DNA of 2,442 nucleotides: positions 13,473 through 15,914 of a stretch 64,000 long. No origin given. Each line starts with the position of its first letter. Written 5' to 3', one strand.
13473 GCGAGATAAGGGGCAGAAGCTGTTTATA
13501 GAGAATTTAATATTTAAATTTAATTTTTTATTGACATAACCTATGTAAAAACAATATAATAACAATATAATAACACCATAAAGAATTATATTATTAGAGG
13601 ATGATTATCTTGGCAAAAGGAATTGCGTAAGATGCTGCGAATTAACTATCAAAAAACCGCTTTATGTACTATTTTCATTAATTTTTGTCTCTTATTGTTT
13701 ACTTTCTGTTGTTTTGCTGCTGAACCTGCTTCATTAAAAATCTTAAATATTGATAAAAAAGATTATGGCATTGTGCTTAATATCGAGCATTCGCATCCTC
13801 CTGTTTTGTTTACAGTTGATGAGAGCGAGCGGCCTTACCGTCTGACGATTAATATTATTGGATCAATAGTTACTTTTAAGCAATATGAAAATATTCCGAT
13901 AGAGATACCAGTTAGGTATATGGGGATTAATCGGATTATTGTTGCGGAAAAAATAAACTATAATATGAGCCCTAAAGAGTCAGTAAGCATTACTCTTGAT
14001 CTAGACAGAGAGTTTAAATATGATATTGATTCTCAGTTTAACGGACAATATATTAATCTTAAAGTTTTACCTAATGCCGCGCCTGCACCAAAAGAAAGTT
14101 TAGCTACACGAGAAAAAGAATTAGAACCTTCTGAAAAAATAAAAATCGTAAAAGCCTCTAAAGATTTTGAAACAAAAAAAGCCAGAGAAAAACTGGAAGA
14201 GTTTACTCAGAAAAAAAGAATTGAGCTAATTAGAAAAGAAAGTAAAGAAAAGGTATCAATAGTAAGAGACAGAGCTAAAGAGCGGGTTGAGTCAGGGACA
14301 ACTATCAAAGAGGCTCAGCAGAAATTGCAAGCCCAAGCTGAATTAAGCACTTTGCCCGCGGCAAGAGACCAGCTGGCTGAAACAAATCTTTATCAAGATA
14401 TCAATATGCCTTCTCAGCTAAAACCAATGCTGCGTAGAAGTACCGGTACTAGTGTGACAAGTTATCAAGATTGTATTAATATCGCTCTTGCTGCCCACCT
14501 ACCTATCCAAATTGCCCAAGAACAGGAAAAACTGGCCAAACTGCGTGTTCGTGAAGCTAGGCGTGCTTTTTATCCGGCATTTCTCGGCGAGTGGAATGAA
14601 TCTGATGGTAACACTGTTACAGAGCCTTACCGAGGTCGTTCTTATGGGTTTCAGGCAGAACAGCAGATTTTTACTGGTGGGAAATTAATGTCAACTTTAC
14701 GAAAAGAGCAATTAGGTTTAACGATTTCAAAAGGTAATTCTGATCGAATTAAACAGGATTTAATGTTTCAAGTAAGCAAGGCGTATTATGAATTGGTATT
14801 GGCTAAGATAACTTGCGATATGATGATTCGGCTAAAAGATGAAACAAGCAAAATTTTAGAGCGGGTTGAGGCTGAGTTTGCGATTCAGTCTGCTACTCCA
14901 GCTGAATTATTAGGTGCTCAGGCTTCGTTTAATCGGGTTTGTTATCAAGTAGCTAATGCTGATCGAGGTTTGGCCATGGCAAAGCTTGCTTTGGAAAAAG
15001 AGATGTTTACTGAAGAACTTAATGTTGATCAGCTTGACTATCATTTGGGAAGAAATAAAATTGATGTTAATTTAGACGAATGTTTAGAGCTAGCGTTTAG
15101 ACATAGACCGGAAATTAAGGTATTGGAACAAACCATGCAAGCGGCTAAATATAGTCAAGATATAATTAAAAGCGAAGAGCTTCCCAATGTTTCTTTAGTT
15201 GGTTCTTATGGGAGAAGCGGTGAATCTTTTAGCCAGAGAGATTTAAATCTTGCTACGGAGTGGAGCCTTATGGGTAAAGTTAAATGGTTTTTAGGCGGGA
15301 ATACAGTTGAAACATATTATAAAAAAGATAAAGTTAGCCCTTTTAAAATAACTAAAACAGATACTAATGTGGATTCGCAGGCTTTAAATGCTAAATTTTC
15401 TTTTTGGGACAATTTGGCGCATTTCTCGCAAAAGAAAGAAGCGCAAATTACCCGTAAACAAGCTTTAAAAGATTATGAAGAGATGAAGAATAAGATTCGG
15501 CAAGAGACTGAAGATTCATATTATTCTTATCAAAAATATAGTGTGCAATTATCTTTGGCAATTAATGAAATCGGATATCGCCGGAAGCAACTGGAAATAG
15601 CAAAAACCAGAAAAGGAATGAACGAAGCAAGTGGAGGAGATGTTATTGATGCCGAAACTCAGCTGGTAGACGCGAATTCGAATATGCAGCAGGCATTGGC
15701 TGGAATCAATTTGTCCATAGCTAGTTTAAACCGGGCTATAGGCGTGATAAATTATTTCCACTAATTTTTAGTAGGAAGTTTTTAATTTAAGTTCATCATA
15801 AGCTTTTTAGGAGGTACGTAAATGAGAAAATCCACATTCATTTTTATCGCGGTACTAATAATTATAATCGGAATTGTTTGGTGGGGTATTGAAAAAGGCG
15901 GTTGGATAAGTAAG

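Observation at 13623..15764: TolC-family channel with an N-terminal AMIN-like domain and charged coiled-coil linker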

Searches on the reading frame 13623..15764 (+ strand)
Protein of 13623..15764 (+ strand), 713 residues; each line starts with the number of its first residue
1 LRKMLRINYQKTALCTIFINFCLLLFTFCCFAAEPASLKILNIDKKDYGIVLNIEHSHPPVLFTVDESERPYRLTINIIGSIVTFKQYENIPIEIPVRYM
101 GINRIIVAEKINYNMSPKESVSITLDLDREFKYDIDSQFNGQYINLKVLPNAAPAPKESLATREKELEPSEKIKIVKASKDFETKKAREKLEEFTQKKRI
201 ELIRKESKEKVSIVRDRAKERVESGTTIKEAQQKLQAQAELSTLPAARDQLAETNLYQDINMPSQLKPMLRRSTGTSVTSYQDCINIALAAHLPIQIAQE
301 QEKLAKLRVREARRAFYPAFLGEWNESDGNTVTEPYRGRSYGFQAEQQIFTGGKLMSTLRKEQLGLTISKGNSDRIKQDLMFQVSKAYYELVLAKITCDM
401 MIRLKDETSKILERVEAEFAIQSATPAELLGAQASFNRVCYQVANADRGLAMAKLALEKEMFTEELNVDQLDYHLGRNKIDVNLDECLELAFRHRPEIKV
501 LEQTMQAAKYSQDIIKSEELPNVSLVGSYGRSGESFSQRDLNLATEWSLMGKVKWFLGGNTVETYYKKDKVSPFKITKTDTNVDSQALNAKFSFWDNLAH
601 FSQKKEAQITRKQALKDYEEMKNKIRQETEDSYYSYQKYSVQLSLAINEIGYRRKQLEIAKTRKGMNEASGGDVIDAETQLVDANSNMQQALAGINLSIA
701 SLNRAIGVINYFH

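Call 3: search_protein_families(library=pfam, proteins=[window:13623-15764:+], max_evalue=1)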
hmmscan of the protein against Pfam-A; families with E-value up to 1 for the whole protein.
window:13623-15764:+ (713 aa): 2 families
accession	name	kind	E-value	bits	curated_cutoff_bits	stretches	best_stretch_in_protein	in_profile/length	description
PF02321.23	OEP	-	2.3e-38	132.3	22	2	484-707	1-187/187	Outer membrane efflux protein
PF13249.12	SQHop_cyclase_N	-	0.0045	16.7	26.2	1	582-668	199-284/291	Squalene-hopene cyclase N-terminal domain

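Call 4: search_protein_families(library=ncbifam, proteins=[window:13623-15764:+], max_evalue=1)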
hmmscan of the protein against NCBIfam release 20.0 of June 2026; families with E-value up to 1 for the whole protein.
window:13623-15764:+ (713 aa): 2 families
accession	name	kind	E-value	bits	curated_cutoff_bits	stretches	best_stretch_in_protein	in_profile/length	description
TIGR01844.1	type_I_sec_TolC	subfamily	1.3e-28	100.2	225.15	3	327-539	59-269/414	TolC family outer membrane protein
TIGR01845.1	outer_NodT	subfamily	0.00027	19.9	210.05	1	368-554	155-342/460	efflux transporter outer membrane subunit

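Call 5: find_homologous_proteins(query=window:13623-15764:+, max_evalue=0.00001)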
Query window:13623-15764:+ (713 aa): 35 proteins with E <= 0.00001 among 8000 candidates.
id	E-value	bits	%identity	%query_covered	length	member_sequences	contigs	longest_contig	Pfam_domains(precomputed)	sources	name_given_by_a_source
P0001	0.0e+0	1567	100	100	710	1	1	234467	PF02321.24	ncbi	ncbi:MAG: TolC family protein [Candidatus Omnitrophota bacterium]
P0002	0.0e+0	1344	85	100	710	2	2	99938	PF02321.24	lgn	-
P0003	0.0e+0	1320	83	100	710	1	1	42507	PF02321.24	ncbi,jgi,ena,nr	ncbi:MAG: TolC family protein [Candidatus Omnitrophica bacterium]|nr:TolC family protein [Candidatus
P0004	0.0e+0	1316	83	100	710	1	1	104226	PF02321.24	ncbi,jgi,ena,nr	ncbi:MAG: TolC family protein [Candidatus Omnitrophica bacterium]|nr:TolC family protein [Candidatus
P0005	0.0e+0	1266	78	100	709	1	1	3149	PF02321.24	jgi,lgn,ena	-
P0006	0.0e+0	1264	79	100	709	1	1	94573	PF02321.24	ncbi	-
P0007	0.0e+0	1153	72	100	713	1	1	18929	PF02321.24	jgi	jgi:outer membrane protein TolC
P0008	4.7e-290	982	63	97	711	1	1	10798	PF02321.24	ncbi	-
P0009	1.6e-285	967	61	96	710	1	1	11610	PF02321.24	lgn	-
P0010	3.8e-283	959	61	100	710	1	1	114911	PF02321.24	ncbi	-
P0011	4.4e-283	959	60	100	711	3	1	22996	PF02321.24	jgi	-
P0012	5.7e-283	959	60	98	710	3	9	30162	PF02321.24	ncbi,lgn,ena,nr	ncbi:MAG: TolC family protein [Candidatus Omnitrophica bacterium]|nr:TolC family protein [Candidatus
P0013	3.3e-282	956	60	100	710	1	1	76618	PF02321.24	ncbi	-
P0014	4.6e-280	949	59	100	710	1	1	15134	PF02321.24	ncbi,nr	ncbi:MAG: TolC family protein [Candidatus Omnitrophica bacterium]|nr:TolC family protein [Candidatus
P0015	3.5e-278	943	59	100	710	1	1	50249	PF02321.24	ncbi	ncbi:MAG: TolC family protein [Candidatus Omnitrophota bacterium]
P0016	5.6e-278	942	59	99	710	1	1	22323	PF02321.24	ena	-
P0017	5.0e-276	936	59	98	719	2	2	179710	PF02321.24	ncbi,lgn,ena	-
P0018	6.0e-273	926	59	98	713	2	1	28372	PF02321.24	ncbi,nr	ncbi:MAG: TolC family protein [Candidatus Omnitrophica bacterium]|nr:TolC family protein [Candidatus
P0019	1.7e-270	917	61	98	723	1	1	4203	PF02321.24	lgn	-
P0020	2.6e-265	900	57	98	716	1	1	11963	PF02321.24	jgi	-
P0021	3.5e-259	880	56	99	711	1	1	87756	PF02321.24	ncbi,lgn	ncbi:MAG: TolC family protein [Candidatus Omnitrophota bacterium]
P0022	1.6e-254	865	55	98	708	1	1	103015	PF02321.24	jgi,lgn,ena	-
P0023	4.1e-251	853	54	98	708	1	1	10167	PF02321.24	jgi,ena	-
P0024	3.0e-250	851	56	98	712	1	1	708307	PF02321.24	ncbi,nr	ncbi:MAG: TolC family protein [PVC group bacterium]|nr:TolC family protein [PVC group bacterium]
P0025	2.2e-248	844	54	100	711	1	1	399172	PF02321.24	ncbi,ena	-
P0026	1.3e-241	822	54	99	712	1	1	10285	PF02321.24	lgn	-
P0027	1.7e-238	812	52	100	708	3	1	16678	PF02321.24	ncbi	ncbi:MAG: TolC family protein [Candidatus Omnitrophota bacterium]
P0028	1.9e-237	808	53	97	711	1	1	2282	PF02321.24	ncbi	-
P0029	7.4e-229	780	52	96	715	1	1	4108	PF02321.24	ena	-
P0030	3.3e-228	778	66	72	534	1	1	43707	PF02321.24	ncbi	ncbi:MAG: TolC family protein [Candidatus Omnitrophota bacterium]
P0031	1.8e-224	765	50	96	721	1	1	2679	PF02321.24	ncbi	-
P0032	2.4e-210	719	47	96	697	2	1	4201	PF02321.24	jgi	-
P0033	1.5e-175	604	58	66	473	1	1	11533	PF02321.24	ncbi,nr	ncbi:MAG: TolC family protein, partial [Candidatus Omnitrophica bacterium]|nr:TolC family protein [C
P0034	6.8e-138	479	53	60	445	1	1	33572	PF02321.24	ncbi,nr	ncbi:MAG: TolC family protein [Candidatus Omnitrophica bacterium]|nr:TolC family protein [Candidatus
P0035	4.3e-13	67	24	59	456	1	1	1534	PF02321.24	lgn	-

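Call 37: search_protein_families(library=pfam, proteins=[P0034], max_evalue=0.01)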
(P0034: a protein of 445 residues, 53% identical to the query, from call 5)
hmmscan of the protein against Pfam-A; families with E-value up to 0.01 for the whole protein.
P0034 (445 aa): 1 family
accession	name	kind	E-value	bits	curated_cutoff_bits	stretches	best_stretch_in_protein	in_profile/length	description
PF02321.23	OEP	-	3.3e-18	66.6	22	1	280-442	1-168/187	Outer membrane efflux protein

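Call 42: predict_structure(alignment_id=A1)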
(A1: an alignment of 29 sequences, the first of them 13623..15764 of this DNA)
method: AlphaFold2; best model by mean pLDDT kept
length: 713 residues; sequences in the alignment: 29
mean_pLDDT: 72.1   pTM: 0.50
mean pLDDT of the five models: 72.1, 72.1, 70.6, 68.7, 67.5
residues with pLDDT >= 90: 133; 70-90: 321; 50-70: 113; < 50: 146
segments of 3 or more residues with pLDDT < 50: 158-168, 246-272, 319-328, 336-350, 519-596
pLDDT, mean of each block of 10 residues (from residue 1): 69 83 64 73 85 88 84 88 68 80 86 79 88 86 87 56 48 64 76 64 73 73 61 56 47 40 35 67 88 88 82 57 44 49 35 64 82 87 93 93 94 90 85 89 89 91 83 84 88 86 80 58 28 35 36 30 37 37 41 48 76 89 92 93 93 94 87 91 93 92 83 74
secondary structure, 60 per line:
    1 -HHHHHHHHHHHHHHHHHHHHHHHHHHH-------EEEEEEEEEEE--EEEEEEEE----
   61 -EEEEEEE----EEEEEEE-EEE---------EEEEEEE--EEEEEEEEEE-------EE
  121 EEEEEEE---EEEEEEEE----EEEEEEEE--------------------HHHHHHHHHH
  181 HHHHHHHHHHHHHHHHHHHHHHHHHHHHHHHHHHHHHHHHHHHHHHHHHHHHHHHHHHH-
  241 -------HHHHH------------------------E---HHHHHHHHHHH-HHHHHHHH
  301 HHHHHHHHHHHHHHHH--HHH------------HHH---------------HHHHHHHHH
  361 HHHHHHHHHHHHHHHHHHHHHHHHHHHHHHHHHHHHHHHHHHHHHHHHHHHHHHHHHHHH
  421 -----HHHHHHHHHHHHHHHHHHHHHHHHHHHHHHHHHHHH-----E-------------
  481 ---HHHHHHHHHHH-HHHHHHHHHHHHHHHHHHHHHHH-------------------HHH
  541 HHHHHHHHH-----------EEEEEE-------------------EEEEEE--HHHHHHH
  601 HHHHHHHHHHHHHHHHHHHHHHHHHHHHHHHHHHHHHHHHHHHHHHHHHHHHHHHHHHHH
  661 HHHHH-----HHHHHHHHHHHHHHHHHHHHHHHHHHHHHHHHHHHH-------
elements in order (helices of 4 or more, strands of 3 or more residues): H2-28 E36-46 E49-56 E62-68 E73-79 E81-83 E93-99 E102-111 E119-127 E131-138 E143-150 H171-239 H248-252 H281-291 H293-316 H352-420 H426-461 H484-494 H496-518 H538-549 E561-566 E586-591 H594-665 H671-706

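Call 52: search_solved_structures(query=A1, max_evalue=0.01)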
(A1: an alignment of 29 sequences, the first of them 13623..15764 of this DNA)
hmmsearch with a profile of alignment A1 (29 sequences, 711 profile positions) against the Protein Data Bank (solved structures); distinct sequences matched with E-value up to 0.01: 13.
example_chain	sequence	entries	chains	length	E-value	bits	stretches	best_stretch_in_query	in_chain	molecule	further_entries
7ng8_A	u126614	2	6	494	3.2e-07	32.3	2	288-459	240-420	Outer membrane channel protein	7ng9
2xmn_A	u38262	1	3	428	1.2e-06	30.3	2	339-459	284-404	Outer membrane protein TolC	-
5bun_A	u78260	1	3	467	1.8e-06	29.8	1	286-458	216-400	Outer membrane protein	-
2vdd_A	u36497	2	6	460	3e-06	29.1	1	333-441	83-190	OUTER MEMBRANE PROTEIN TOLC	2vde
2wmz_A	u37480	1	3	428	3.7e-06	28.8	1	333-441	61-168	OUTER MEMBRANE PROTEIN TOLC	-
5v5s_A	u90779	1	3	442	6.6e-06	27.9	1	333-447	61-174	Outer membrane protein TolC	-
9qgy_A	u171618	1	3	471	7.9e-06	27.7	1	333-447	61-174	Outer membrane protein TolC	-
9tg4_A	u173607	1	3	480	8.4e-06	27.6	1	333-447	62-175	Outer membrane protein TolC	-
1ek9_A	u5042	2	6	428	8.5e-06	27.6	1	333-441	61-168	OUTER MEMBRANE PROTEIN TOLC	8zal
5ng5_F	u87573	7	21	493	9e-06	27.5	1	333-446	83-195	Outer membrane protein TolC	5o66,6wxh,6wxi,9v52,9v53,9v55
1tqq_A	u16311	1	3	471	1e-05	27.3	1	333-442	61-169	Outer membrane protein tolC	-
5nik_A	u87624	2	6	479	1.2e-05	27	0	333-442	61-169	Outer membrane protein TolC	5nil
8zar_G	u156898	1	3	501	1.4e-05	26.8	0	333-441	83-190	Outer membrane protein TolC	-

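Call 54: fold_search(model_id=the predicted structure, library=pdb)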
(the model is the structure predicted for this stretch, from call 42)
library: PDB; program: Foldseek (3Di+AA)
matches with E <= 10: 474; with E <= 0.001: 44
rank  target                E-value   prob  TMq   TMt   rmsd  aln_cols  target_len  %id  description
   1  9a2x_MODEL_1_A        7.9e-14  1.00  0.41  0.57  14.4       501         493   13  Model of E. coli TolC by in-cell photo-crosslinking MS and deep learning (released 2023-02-24)
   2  7ng8_A                2.3e-12  1.00  0.39  0.63  11.3       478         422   13  Trimeric efflux pump Klebsiella TolC in complex with KlebC (released 2021-06-30)
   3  5bun_C                3.7e-12  1.00  0.38  0.60  10.9       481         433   13  Crystal structure of an antigenic outer membrane protein ST50 from Salmonella Typhi (released 2015-12-23)
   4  5bun_A                4.6e-12  1.00  0.39  0.62  12.5       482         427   13  Crystal structure of an antigenic outer membrane protein ST50 from Salmonella Typhi (released 2015-12-23)
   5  5bun_B                6.1e-12  1.00  0.39  0.63  12.6       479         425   13  Crystal structure of an antigenic outer membrane protein ST50 from Salmonella Typhi (released 2015-12-23)
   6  7ng9_A                1.8e-11  1.00  0.39  0.63  11.0       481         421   13  Trimeric efflux pump Klebsiella TolC (released 2021-06-30)
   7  2wmz_A                1.9e-11  1.00  0.41  0.64  11.5       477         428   13  Structure of a mutated TolC (released 2011-01-26)
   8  9tg4_A                2.1e-11  1.00  0.35  0.53  14.5       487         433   14  Structure of the YbjP lipoprotein bound to the AcrABZ-TolC efflux pump (released 2026-04-08)
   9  3d5k_A                2.9e-11  1.00  0.38  0.56  11.1       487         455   13  Crystal structure of the OprM channel in a non-symmetrical space group (released 2009-06-02)
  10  1ek9_A                4.7e-11  1.00  0.39  0.62  11.4       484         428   14  2.1A X-RAY STRUCTURE OF TOLC: AN INTEGRAL OUTER MEMBRANE PROTEIN AND EFFLUX PUMP COMPONENT FROM ESCHERICHIA COLI (released 2000-06-28)
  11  1wp1_B                4.9e-11  1.00  0.38  0.63   8.4       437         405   13  Crystal structure of the drug-discharge outer membrane protein, OprM (released 2004-11-02)
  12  9j3d_A                6.3e-11  1.00  0.38  0.62  10.9       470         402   13  Cryo-EM structure of TMexCD1-TOprJ1 (released 2025-08-13)
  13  3pik                  9.6e-11  1.00  0.38  0.60  17.7       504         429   15  Outer membrane protein CusC (released 2011-02-02)
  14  7akz_A                1.1e-10  1.00  0.38  0.57  12.1       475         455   13  Deciphering the role of the channel constrictions in the opening mechanism of MexAB-OprM efflux pump from Pseudomonas  (released 2022-04-13)
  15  9v52_C1               1.8e-10  1.00  0.38  0.60  12.6       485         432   12  Structure of TolC and YbjP closed state complex (released 2025-11-05)
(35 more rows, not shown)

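Call 66: search_protein_families(library=pfam, proteins=[P0018, P0019, P0008, P0028, P0029, P0031, P0026, P0025, P0021, P0020], max_evalue=1)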
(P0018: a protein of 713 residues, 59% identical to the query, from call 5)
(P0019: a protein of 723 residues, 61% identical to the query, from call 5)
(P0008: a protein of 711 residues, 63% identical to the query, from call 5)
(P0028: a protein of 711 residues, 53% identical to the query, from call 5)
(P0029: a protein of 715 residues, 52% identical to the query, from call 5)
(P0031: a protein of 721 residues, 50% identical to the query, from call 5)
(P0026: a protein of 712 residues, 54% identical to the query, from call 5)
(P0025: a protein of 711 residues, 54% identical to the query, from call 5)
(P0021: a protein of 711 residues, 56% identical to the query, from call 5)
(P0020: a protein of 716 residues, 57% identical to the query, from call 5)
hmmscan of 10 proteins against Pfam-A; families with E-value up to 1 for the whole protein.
P0018 (713 aa): 2 families
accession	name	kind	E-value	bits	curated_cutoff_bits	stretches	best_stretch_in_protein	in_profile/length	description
PF02321.23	OEP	-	1.7e-41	142.5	22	2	484-707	1-187/187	Outer membrane efflux protein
PF00015.26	MCPsignal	-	0.37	11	34.6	0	211-289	76-151/172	Methyl-accepting chemotaxis protein (MCP) signalling domain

P0019 (723 aa): 4 families
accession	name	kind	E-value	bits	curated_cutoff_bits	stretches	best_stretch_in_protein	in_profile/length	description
PF02321.23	OEP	-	1.2e-39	136.5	22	2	291-470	1-185/187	Outer membrane efflux protein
PF13249.12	SQHop_cyclase_N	-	0.012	15.3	26.2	1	594-678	201-284/291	Squalene-hopene cyclase N-terminal domain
PF17764.6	PriA_3primeBD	-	0.063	13.6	22.7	1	128-192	1-55/96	3'DNA-binding domain (3'BD)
PF08898.15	DUF1843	-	0.26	12.3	23.3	0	220-247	20-47/52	Domain of unknown function (DUF1843)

P0008 (711 aa): 2 families
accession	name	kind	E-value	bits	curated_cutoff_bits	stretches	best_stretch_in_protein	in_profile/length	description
PF02321.23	OEP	-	6.2e-43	147.2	22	2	482-705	1-187/187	Outer membrane efflux protein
PF11741.13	AMIN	-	0.15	12.6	20.5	1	39-105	3-66/101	AMIN domain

P0028 (711 aa): 3 families
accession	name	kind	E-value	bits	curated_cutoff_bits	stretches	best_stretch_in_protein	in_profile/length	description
PF02321.23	OEP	-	9.2e-43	146.7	22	2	482-705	1-187/187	Outer membrane efflux protein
PF02563.21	Poly_export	-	0.26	11.9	28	1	106-138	3-35/77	Polysaccharide biosynthesis/export protein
PF24861.2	SUS_N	-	0.34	11.5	25.4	0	362-429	44-112/115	Sucrose synthase N-terminal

P0029 (715 aa): 3 families
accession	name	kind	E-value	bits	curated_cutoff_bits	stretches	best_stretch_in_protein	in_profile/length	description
PF02321.23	OEP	-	2.6e-42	145.2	22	2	282-462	1-186/187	Outer membrane efflux protein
PF24489.1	Ig_J_second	-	0.02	15.3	27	1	574-647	12-84/105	Tip attachment protein J second Ig-like domain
PF18929.5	DUF5678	-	0.093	13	23.2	1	222-247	19-43/49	Family of unknown function (DUF5678)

P0031 (721 aa): 3 families
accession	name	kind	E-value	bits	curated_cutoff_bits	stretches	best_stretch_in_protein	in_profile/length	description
PF02321.23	OEP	-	8.8e-42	143.5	22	2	494-715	3-187/187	Outer membrane efflux protein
PF06638.16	Strabismus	-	0.022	13.9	25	1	159-267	269-376/503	Strabismus protein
PF02741.20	FTR_C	-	0.12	12.8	25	1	229-298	56-119/149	FTR, proximal lobe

P0026 (712 aa): 3 families
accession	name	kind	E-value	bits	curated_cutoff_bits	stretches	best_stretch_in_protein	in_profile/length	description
PF02321.23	OEP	-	3e-39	135.2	22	2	280-458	1-184/187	Outer membrane efflux protein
PF11741.13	AMIN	-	8.5e-05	23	20.5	1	41-136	3-91/101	AMIN domain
PF13249.12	SQHop_cyclase_N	-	0.021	14.4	26.2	1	584-671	201-287/291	Squalene-hopene cyclase N-terminal domain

P0025 (711 aa): 3 families
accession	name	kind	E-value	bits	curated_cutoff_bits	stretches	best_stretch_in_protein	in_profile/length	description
PF02321.23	OEP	-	5.9e-44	150.6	22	2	482-705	1-187/187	Outer membrane efflux protein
PF17269.7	DUF5335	-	0.045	14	27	1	431-484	11-64/110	Family of unknown function (DUF5335)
PF22751.1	DUF488-N3a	-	0.31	11.8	27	1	144-214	22-86/118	Active DUF488-N3 subclade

P0021 (711 aa): 3 families
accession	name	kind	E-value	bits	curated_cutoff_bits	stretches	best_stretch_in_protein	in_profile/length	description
PF02321.23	OEP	-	1.3e-40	139.7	22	2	482-705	1-187/187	Outer membrane efflux protein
PF13741.12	MRP-S25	-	0.0066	16.5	25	1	148-212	20-82/230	Mitochondrial ribosomal protein S25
PF24489.1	Ig_J_second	-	0.62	10.6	27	1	582-644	22-84/105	Tip attachment protein J second Ig-like domain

P0020 (716 aa): 1 family
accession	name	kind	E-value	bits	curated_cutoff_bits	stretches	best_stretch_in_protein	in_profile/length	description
PF02321.23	OEP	-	8.4e-39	133.8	22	2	284-462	1-184/187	Outer membrane efflux protein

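Call 68: find_encoding_contigs(protein=P0001, flank=1000, max_places=1)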
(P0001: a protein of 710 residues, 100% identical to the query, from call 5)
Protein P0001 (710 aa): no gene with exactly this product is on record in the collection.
